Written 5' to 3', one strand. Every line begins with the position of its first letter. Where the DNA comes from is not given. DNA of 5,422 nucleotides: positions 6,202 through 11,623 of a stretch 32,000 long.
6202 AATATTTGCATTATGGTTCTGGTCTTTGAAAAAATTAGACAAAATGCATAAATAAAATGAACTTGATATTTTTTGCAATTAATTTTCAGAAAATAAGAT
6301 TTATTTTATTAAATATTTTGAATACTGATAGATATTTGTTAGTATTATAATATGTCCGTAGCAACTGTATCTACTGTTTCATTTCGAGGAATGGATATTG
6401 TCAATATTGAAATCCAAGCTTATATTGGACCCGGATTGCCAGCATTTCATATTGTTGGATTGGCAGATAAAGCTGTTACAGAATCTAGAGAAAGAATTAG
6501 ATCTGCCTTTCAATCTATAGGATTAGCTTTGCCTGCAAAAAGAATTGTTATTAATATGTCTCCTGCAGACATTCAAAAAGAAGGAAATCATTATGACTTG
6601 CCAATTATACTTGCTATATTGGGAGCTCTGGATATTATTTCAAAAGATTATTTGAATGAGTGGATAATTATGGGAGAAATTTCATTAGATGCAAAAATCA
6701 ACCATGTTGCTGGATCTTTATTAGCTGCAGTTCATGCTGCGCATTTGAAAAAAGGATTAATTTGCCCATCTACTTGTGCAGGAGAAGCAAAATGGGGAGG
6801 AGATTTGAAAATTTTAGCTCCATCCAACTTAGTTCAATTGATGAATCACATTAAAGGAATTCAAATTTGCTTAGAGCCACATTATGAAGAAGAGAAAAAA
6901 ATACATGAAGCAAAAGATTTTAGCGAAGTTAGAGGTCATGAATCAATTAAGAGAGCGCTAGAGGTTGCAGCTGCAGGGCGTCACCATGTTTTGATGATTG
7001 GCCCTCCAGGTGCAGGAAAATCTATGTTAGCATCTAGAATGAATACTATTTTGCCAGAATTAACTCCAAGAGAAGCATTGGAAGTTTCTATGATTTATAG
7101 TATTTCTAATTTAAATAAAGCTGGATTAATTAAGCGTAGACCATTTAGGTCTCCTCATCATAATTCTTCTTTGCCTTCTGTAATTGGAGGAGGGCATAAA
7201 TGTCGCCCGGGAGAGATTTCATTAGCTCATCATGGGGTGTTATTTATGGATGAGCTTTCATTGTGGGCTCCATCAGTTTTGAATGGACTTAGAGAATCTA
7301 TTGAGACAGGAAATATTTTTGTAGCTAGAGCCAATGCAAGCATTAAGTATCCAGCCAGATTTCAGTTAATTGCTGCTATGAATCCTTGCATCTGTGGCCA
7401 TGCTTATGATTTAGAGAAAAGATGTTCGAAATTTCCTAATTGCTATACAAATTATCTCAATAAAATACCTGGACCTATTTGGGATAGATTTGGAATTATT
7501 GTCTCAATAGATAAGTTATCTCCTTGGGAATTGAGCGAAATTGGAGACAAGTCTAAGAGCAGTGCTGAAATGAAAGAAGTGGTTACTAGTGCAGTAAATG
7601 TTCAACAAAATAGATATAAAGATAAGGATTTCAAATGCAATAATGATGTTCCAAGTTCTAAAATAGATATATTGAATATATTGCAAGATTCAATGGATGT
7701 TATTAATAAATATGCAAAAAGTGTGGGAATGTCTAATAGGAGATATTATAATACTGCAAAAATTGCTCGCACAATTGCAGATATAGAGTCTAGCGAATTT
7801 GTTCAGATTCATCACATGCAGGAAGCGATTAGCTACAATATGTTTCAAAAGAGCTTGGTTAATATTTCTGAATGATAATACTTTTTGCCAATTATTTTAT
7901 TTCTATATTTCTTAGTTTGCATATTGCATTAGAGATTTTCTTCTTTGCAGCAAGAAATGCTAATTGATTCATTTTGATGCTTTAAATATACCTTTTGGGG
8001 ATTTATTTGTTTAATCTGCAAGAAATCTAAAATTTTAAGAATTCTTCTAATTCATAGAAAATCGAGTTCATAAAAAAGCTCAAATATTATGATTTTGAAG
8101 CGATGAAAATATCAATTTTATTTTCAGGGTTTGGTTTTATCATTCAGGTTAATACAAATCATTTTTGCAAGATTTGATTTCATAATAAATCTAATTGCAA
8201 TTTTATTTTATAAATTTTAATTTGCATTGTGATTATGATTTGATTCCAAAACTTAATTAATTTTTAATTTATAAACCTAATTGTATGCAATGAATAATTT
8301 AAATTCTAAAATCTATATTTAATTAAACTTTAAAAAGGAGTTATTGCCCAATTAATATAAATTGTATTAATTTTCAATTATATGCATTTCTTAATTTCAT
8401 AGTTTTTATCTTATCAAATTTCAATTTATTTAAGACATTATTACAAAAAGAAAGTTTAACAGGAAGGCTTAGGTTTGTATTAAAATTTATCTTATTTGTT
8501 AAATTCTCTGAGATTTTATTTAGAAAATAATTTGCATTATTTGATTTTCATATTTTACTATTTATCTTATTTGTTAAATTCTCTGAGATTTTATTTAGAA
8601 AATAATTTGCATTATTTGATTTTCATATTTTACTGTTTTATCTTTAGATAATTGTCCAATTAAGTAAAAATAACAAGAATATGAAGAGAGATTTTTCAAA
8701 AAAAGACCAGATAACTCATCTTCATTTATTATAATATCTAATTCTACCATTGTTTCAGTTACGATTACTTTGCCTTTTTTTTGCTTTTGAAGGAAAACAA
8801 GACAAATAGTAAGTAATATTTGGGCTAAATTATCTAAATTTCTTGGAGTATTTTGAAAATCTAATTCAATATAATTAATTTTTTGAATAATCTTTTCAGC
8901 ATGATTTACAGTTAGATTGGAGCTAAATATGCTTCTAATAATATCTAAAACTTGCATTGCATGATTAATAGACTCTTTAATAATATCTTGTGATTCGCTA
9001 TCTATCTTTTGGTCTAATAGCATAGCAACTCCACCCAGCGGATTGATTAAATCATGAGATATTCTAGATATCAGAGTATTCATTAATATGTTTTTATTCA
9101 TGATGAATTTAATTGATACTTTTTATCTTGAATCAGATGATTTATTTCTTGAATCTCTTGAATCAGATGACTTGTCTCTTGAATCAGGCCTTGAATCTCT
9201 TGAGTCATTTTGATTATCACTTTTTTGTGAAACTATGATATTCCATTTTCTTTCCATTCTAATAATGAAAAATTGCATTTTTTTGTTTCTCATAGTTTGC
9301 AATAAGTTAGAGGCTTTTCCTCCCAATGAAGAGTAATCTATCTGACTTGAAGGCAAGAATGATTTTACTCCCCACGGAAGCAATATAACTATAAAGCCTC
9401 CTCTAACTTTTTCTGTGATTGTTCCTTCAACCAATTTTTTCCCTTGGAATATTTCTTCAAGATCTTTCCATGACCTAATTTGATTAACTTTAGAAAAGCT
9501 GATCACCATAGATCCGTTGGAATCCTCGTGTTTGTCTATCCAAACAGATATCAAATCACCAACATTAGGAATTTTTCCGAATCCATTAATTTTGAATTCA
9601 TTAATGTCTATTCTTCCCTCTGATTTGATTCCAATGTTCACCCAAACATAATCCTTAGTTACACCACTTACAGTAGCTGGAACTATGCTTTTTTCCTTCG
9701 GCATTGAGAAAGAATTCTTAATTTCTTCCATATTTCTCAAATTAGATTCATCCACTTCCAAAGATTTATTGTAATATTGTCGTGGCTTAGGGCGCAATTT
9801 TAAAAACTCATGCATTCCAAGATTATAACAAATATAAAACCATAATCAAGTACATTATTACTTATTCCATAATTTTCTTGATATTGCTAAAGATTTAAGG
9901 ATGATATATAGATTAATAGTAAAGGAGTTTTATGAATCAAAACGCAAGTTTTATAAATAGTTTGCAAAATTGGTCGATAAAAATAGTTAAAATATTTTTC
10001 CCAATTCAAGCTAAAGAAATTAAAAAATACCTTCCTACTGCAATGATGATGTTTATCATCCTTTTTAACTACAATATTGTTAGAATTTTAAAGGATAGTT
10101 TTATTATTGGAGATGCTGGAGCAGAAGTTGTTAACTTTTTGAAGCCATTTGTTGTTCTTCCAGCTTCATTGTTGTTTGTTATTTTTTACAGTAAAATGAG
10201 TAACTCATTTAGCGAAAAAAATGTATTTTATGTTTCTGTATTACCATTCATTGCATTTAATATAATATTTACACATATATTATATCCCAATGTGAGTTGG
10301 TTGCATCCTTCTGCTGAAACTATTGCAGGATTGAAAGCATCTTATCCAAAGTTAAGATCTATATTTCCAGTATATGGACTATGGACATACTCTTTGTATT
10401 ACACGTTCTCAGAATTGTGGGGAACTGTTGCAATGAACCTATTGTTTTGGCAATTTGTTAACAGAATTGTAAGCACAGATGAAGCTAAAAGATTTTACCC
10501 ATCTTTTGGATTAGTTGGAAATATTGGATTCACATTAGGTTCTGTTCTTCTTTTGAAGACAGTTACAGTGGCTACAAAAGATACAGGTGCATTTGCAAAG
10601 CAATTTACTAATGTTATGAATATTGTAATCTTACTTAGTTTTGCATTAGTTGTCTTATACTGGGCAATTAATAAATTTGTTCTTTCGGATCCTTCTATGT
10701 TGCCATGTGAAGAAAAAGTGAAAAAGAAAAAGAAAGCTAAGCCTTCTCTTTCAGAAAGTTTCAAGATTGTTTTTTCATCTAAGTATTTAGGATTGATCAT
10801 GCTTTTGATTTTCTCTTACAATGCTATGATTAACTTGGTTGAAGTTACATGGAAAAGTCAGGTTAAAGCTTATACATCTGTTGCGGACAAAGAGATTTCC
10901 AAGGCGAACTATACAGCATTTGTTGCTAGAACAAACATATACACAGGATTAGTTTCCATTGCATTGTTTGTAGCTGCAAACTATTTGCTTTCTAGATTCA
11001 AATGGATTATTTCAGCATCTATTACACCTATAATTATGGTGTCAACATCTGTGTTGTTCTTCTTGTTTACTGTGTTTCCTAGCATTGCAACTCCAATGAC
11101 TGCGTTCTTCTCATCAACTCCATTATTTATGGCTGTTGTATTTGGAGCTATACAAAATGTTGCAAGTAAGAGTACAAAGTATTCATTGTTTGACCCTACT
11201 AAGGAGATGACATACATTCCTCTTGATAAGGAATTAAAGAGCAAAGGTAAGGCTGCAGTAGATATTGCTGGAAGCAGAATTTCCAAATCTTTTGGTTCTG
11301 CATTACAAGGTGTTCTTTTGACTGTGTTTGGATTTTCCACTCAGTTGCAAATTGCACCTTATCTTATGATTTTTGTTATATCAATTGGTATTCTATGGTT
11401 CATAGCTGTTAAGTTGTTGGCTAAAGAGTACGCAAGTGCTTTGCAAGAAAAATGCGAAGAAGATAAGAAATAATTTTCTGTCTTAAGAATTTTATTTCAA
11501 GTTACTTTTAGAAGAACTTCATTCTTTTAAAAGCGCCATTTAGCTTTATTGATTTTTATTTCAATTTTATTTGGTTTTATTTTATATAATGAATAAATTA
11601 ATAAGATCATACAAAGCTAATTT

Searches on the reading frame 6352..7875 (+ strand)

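Call 70: search_protein_families(library=pfam, proteins=[window:6352-7875:+], max_evalue=0.00001)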
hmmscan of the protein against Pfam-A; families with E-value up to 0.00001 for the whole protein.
window:6352-7875:+ (507 aa): 5 families
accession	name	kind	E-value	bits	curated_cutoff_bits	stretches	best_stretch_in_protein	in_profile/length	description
PF01078.27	Mg_chelatase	-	4.6e-80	268.3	20.3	1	189-390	1-203/207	Magnesium chelatase, subunit ChlI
PF13541.12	ChlI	-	6.2e-35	120.2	27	1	22-140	2-119/121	Subunit ChlI of Mg-chelatase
PF13335.12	Mg_chelatase_C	-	1.8e-18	67.4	26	1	402-495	2-93/94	Magnesium chelatase, subunit ChlI C-terminal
PF00493.29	MCM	-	2.7e-10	40.2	23.3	1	169-359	17-185/224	MCM P-loop domain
PF07728.20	AAA_5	-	7.4e-08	32.9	22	1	212-345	1-123/139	AAA domain (dynein-related subfamily)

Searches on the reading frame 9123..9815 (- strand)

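Call 70: search_protein_families(library=pfam, proteins=[window:9123-9815:-], max_evalue=0.00001)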
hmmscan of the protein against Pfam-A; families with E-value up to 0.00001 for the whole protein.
window:9123-9815:- (230 aa): 1 family
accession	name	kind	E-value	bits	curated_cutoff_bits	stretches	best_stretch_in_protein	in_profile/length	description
PF00575.29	S1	-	1.1e-08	35.8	22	0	39-106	2-72/74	S1 RNA binding domain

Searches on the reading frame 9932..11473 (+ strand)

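Call 70: search_protein_families(library=pfam, proteins=[window:9932-11473:+], max_evalue=0.00001)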
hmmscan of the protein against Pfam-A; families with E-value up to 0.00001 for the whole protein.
window:9932-11473:+ (513 aa): 1 family
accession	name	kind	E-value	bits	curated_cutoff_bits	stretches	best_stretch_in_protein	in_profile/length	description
PF03219.20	TLC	-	1.1e-143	480.1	21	1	17-500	10-491/491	TLC ATP/ADP transporter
